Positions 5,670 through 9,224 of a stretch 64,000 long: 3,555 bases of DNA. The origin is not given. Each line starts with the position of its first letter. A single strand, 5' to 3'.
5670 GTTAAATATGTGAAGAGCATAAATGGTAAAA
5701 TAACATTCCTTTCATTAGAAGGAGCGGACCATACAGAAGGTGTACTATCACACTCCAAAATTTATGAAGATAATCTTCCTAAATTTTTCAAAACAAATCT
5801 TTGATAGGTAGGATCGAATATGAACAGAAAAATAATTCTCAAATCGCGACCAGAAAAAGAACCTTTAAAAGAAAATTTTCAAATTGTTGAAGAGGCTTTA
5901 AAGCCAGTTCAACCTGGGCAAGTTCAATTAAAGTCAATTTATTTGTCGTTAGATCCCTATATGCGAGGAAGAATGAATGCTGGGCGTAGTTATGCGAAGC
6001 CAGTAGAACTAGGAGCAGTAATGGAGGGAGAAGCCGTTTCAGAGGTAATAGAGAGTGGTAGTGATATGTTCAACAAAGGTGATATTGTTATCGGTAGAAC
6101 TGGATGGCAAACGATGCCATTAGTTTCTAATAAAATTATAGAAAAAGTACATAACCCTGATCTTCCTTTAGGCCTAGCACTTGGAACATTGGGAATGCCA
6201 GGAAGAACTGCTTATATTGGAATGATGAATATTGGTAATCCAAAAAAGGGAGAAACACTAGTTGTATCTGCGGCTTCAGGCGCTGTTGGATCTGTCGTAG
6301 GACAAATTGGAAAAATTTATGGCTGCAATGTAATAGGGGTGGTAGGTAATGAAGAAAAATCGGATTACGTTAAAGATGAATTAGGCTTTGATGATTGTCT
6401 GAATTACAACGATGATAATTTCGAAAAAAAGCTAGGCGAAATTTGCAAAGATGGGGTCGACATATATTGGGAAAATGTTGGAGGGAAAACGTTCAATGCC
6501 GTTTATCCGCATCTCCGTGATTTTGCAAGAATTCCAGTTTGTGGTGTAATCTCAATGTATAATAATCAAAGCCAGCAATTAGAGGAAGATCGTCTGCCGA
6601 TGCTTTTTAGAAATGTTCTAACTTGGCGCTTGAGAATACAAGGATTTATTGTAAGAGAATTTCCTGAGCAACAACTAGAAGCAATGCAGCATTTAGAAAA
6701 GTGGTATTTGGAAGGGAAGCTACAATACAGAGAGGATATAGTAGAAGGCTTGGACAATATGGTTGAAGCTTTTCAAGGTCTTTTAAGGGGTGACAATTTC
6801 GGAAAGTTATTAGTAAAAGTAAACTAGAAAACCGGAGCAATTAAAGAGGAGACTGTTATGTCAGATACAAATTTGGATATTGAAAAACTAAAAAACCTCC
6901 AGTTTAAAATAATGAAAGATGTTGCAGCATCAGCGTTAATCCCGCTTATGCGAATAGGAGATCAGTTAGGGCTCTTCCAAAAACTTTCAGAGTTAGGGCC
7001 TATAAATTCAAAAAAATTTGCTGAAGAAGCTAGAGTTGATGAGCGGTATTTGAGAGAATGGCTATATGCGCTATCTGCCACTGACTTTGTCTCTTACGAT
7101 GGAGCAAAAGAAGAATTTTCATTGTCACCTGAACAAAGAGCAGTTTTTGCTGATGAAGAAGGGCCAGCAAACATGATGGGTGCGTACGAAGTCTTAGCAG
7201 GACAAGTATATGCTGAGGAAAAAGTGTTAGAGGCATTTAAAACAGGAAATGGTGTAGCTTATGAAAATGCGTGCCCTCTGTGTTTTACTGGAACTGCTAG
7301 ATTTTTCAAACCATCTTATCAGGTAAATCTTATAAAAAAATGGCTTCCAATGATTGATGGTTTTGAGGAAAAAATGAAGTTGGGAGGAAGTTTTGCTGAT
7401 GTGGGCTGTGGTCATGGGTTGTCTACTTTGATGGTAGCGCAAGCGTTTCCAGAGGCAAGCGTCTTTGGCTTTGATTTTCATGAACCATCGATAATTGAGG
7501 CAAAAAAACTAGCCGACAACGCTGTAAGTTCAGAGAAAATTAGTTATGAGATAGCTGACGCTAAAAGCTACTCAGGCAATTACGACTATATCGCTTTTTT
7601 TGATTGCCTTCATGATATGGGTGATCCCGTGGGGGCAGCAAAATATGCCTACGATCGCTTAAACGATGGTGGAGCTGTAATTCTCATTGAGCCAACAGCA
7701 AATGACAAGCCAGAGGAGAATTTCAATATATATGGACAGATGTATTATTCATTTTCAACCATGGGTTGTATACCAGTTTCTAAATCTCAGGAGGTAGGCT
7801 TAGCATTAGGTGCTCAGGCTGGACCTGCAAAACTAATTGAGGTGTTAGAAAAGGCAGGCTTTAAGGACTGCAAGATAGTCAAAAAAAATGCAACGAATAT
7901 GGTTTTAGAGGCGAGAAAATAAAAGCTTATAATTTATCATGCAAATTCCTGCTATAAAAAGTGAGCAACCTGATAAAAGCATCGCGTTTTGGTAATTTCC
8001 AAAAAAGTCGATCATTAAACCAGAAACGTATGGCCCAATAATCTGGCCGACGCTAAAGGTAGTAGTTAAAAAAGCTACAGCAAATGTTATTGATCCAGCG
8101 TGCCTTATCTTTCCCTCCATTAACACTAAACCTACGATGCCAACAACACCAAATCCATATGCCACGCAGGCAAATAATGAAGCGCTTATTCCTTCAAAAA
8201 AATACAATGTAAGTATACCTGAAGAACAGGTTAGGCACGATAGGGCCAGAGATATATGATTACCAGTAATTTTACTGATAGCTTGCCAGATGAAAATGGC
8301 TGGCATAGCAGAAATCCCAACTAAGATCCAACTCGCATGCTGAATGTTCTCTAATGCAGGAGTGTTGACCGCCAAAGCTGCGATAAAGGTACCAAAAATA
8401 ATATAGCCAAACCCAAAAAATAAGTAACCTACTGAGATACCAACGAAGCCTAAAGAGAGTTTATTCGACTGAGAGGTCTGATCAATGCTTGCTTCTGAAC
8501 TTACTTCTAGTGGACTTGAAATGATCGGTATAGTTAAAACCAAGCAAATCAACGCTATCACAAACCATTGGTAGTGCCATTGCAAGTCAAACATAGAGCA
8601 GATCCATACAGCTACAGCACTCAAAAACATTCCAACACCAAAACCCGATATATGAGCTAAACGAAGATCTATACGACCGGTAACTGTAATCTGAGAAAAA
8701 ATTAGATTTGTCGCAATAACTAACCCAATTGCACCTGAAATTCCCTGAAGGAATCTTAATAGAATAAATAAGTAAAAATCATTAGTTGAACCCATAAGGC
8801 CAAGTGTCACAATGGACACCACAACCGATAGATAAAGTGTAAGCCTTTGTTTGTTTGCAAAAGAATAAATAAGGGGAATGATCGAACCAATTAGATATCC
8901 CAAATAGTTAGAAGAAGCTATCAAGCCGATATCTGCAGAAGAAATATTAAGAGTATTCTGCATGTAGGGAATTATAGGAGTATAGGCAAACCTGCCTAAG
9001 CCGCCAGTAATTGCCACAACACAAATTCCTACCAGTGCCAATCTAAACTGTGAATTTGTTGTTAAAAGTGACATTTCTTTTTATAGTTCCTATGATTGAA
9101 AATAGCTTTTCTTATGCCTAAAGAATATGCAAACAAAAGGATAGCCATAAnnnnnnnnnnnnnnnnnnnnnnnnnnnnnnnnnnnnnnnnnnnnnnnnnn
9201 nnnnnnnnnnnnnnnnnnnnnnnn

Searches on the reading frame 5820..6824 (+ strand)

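Call 4: search_protein_families(library=pfam, proteins=[window:5820-6824:+], max_evalue=0.01)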
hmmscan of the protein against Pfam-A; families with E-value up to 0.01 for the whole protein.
window:5820-6824:+ (335 aa): 3 families
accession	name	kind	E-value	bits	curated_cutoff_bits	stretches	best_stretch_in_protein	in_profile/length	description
PF16884.10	ADH_N_2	-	1.7e-34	118.4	31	1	3-110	1-108/108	N-terminal domain of oxidoreductase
PF00107.32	ADH_zinc_N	-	1.2e-20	74.2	31.8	1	155-291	1-126/129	Zinc-binding dehydrogenase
PF13602.12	ADH_zinc_N_2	-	1.3e-10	42.7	27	1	188-332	1-134/134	Zinc-binding dehydrogenase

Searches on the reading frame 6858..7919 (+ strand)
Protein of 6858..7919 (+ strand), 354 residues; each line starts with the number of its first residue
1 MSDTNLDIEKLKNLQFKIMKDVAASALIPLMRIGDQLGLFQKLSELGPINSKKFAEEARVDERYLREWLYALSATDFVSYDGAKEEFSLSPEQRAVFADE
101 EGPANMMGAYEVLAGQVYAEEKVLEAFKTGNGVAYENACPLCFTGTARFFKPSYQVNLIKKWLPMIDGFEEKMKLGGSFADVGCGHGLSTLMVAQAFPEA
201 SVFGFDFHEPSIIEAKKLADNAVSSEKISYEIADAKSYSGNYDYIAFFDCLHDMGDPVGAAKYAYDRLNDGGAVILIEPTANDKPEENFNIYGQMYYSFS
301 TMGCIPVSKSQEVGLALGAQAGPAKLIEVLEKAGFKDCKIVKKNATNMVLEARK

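Call 4: search_protein_families(library=pfam, proteins=[window:6858-7919:+], max_evalue=0.01)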
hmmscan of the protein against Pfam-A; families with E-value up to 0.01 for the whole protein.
window:6858-7919:+ (354 aa): 10 families
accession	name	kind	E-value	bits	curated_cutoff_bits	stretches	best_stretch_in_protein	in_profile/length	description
PF21320.3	HTH_65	-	9.9e-16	58.1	24.1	1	30-96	6-72/75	Rv2258c-like winged HTH domain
PF13489.12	Methyltransf_23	-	2.7e-11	43.9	27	1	165-288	12-128/164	Methyltransferase domain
PF08242.18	Methyltransf_12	-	3.5e-11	44.1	30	1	181-273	2-97/98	Methyltransferase domain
PF13847.12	Methyltransf_31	-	1.3e-09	38.4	27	1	178-282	6-115/145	Methyltransferase domain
PF13649.12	Methyltransf_25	-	1.6e-09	38.7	27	1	181-272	3-97/97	Methyltransferase domain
PF08241.18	Methyltransf_11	-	6.4e-08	33.6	21.2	1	181-275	2-94/95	Methyltransferase domain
PF00891.24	Methyltransf_2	-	3.4e-05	23.7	22.3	1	178-297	65-186/210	O-methyltransferase domain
PF05175.20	MTS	-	0.0002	21.5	23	1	175-245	31-102/170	Methyltransferase small domain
PF02390.23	Methyltransf_4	-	0.00029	20.8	24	1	179-220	5-46/173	Putative methyltransferase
PF13578.12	Methyltransf_24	-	0.0012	20.2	26.3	1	182-275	3-101/105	Methyltransferase domain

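Call 5: search_protein_families(library=ncbifam, proteins=[window:6858-7919:+], max_evalue=0.01)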
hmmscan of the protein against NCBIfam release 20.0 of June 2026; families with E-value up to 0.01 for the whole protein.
window:6858-7919:+ (354 aa): 17 families
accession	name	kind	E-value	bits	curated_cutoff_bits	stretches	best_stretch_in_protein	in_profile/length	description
TIGR02021.1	BchM-ChlM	equivalog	5.9e-07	29.1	158.9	1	174-251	53-128/218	magnesium protoporphyrin IX methyltransferase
TIGR01983.1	UbiG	equivalog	1.8e-06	27.4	102.95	1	176-276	50-151/228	bifunctional 2-polyprenyl-6-hydroxyphenol methylase/3-demethylubiquinol 3-O-methyltransferase UbiG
TIGR04543.1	ketoArg_3Met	equivalog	2e-06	27.1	425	1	38-238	28-212/336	2-ketoarginine methyltransferase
NF002463.0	PRK01683.1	equivalog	3.7e-05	23.4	297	1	179-218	35-74/258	trans-aconitate 2-methyltransferase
TIGR00091.1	TIGR00091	equivalog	0.00011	21.6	112.65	1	179-220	20-61/194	tRNA (guanosine(46)-N7)-methyltransferase TrmB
TIGR02072.1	BioC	equivalog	0.00015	21.6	184.95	1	177-275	36-131/244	malonyl-ACP O-methyltransferase BioC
NF041536.1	ArsM_DUF2284_UU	exception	0.00043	18.7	575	1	173-337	74-235/459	arsenite methyltransferase/DUF2284 domain selenoprotein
NF047649.1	MTase_UXPK_star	exception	0.0017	17.4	460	1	173-238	75-140/283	methyltransferase/UXPK-star double selenoprotein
NF001244.0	PRK00216.1-5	equivalog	0.002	17.5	216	1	174-238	47-112/236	bifunctional demethylmenaquinone methyltransferase/2-methoxy-6-polyprenyl-1,4-benzoquinol methylase UbiE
NF011650.0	PRK15068.1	equivalog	0.0021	17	209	0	178-347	125-280/324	tRNA 5-methoxyuridine(34)/uridine 5-oxyacetic acid(34) synthase CmoB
NF043040.1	corrin_prot_MT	hypoth_equivalog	0.0024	17.3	180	1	176-277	42-148/216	corrinoid protein-associated methyltransferase CpaM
NF008992.0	PRK12335.1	equivalog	0.0024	17.1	303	1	177-245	124-190/289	SAM-dependent methyltransferase TehB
NF040539.1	AST_met_ArsM_2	exception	0.0026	17.6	240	0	180-252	61-138/262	putative arsinothricin biosynthesis methyltransferase ArsM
NF010703.0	PRK14103.1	equivalog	0.0032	16.9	320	1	179-241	33-87/256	trans-aconitate 2-methyltransferase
NF053511.1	tRNA_U34_MnmM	equivalog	0.0051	16.4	135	1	170-227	12-70/183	tRNA 5-(aminomethyl)-2-thiouridylate-methyltransferase MnmM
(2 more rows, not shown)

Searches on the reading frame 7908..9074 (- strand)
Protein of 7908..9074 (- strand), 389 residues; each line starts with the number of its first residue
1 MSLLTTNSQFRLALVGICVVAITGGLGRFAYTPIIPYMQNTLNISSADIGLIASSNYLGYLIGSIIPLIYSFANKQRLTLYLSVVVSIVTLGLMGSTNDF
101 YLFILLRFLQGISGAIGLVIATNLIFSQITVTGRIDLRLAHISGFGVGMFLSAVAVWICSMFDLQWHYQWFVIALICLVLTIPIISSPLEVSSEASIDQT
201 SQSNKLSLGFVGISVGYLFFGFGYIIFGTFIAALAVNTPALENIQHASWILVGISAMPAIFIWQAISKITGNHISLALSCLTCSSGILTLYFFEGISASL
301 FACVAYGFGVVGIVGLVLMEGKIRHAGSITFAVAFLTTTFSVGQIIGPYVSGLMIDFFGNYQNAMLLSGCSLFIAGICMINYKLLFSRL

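Call 4: search_protein_families(library=pfam, proteins=[window:7908-9074:-], max_evalue=0.01)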
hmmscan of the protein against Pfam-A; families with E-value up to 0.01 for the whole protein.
window:7908-9074:- (389 aa): 3 families
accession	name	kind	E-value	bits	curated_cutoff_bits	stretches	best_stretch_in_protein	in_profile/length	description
PF06779.20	MFS_4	-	1.5e-62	212.5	26.3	1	25-378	6-362/364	Uncharacterised MFS-type transporter YbfB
PF07690.21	MFS_1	-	2.8e-22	79.6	33.4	2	18-316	2-314/347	Major Facilitator Superfamily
PF01988.24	VIT1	-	0.0049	17.1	28.1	1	53-100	137-185/214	VIT family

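Call 5: search_protein_families(library=ncbifam, proteins=[window:7908-9074:-], max_evalue=0.01)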
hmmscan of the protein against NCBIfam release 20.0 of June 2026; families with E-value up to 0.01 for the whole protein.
window:7908-9074:- (389 aa): 7 families
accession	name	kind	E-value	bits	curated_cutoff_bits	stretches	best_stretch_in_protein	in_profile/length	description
TIGR00881.1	2A0104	subfamily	1.1e-09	37.9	407.75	1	31-182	14-165/379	phosphoglycerate transporter protein PgtP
TIGR00893.1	2A0114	subfamily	2e-08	33.6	395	1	36-186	18-167/399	D-galactonate transporter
NF033135.1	cmx_cmrA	equivalog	1.7e-05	24.1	400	1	14-373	7-367/374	Cmx/CmrA family chloramphenicol efflux MFS transporter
TIGR00895.1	2A0115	subfamily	2.1e-05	23.6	418.55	1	10-186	14-190/398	aromatic acid/H+ symport family MFS transporter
NF002982.0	PRK03699.1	equivalog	0.00013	21.2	221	1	78-380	75-378/395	MFS transporter TsgA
NF002962.0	PRK03633.1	equivalog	0.00014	21.1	361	1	34-373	28-363/382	MFS transporter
NF000072.1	MFS_efflux_PexA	equivalog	0.00031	20.1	800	1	12-378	13-364/415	phenicol efflux MFS transporter PexA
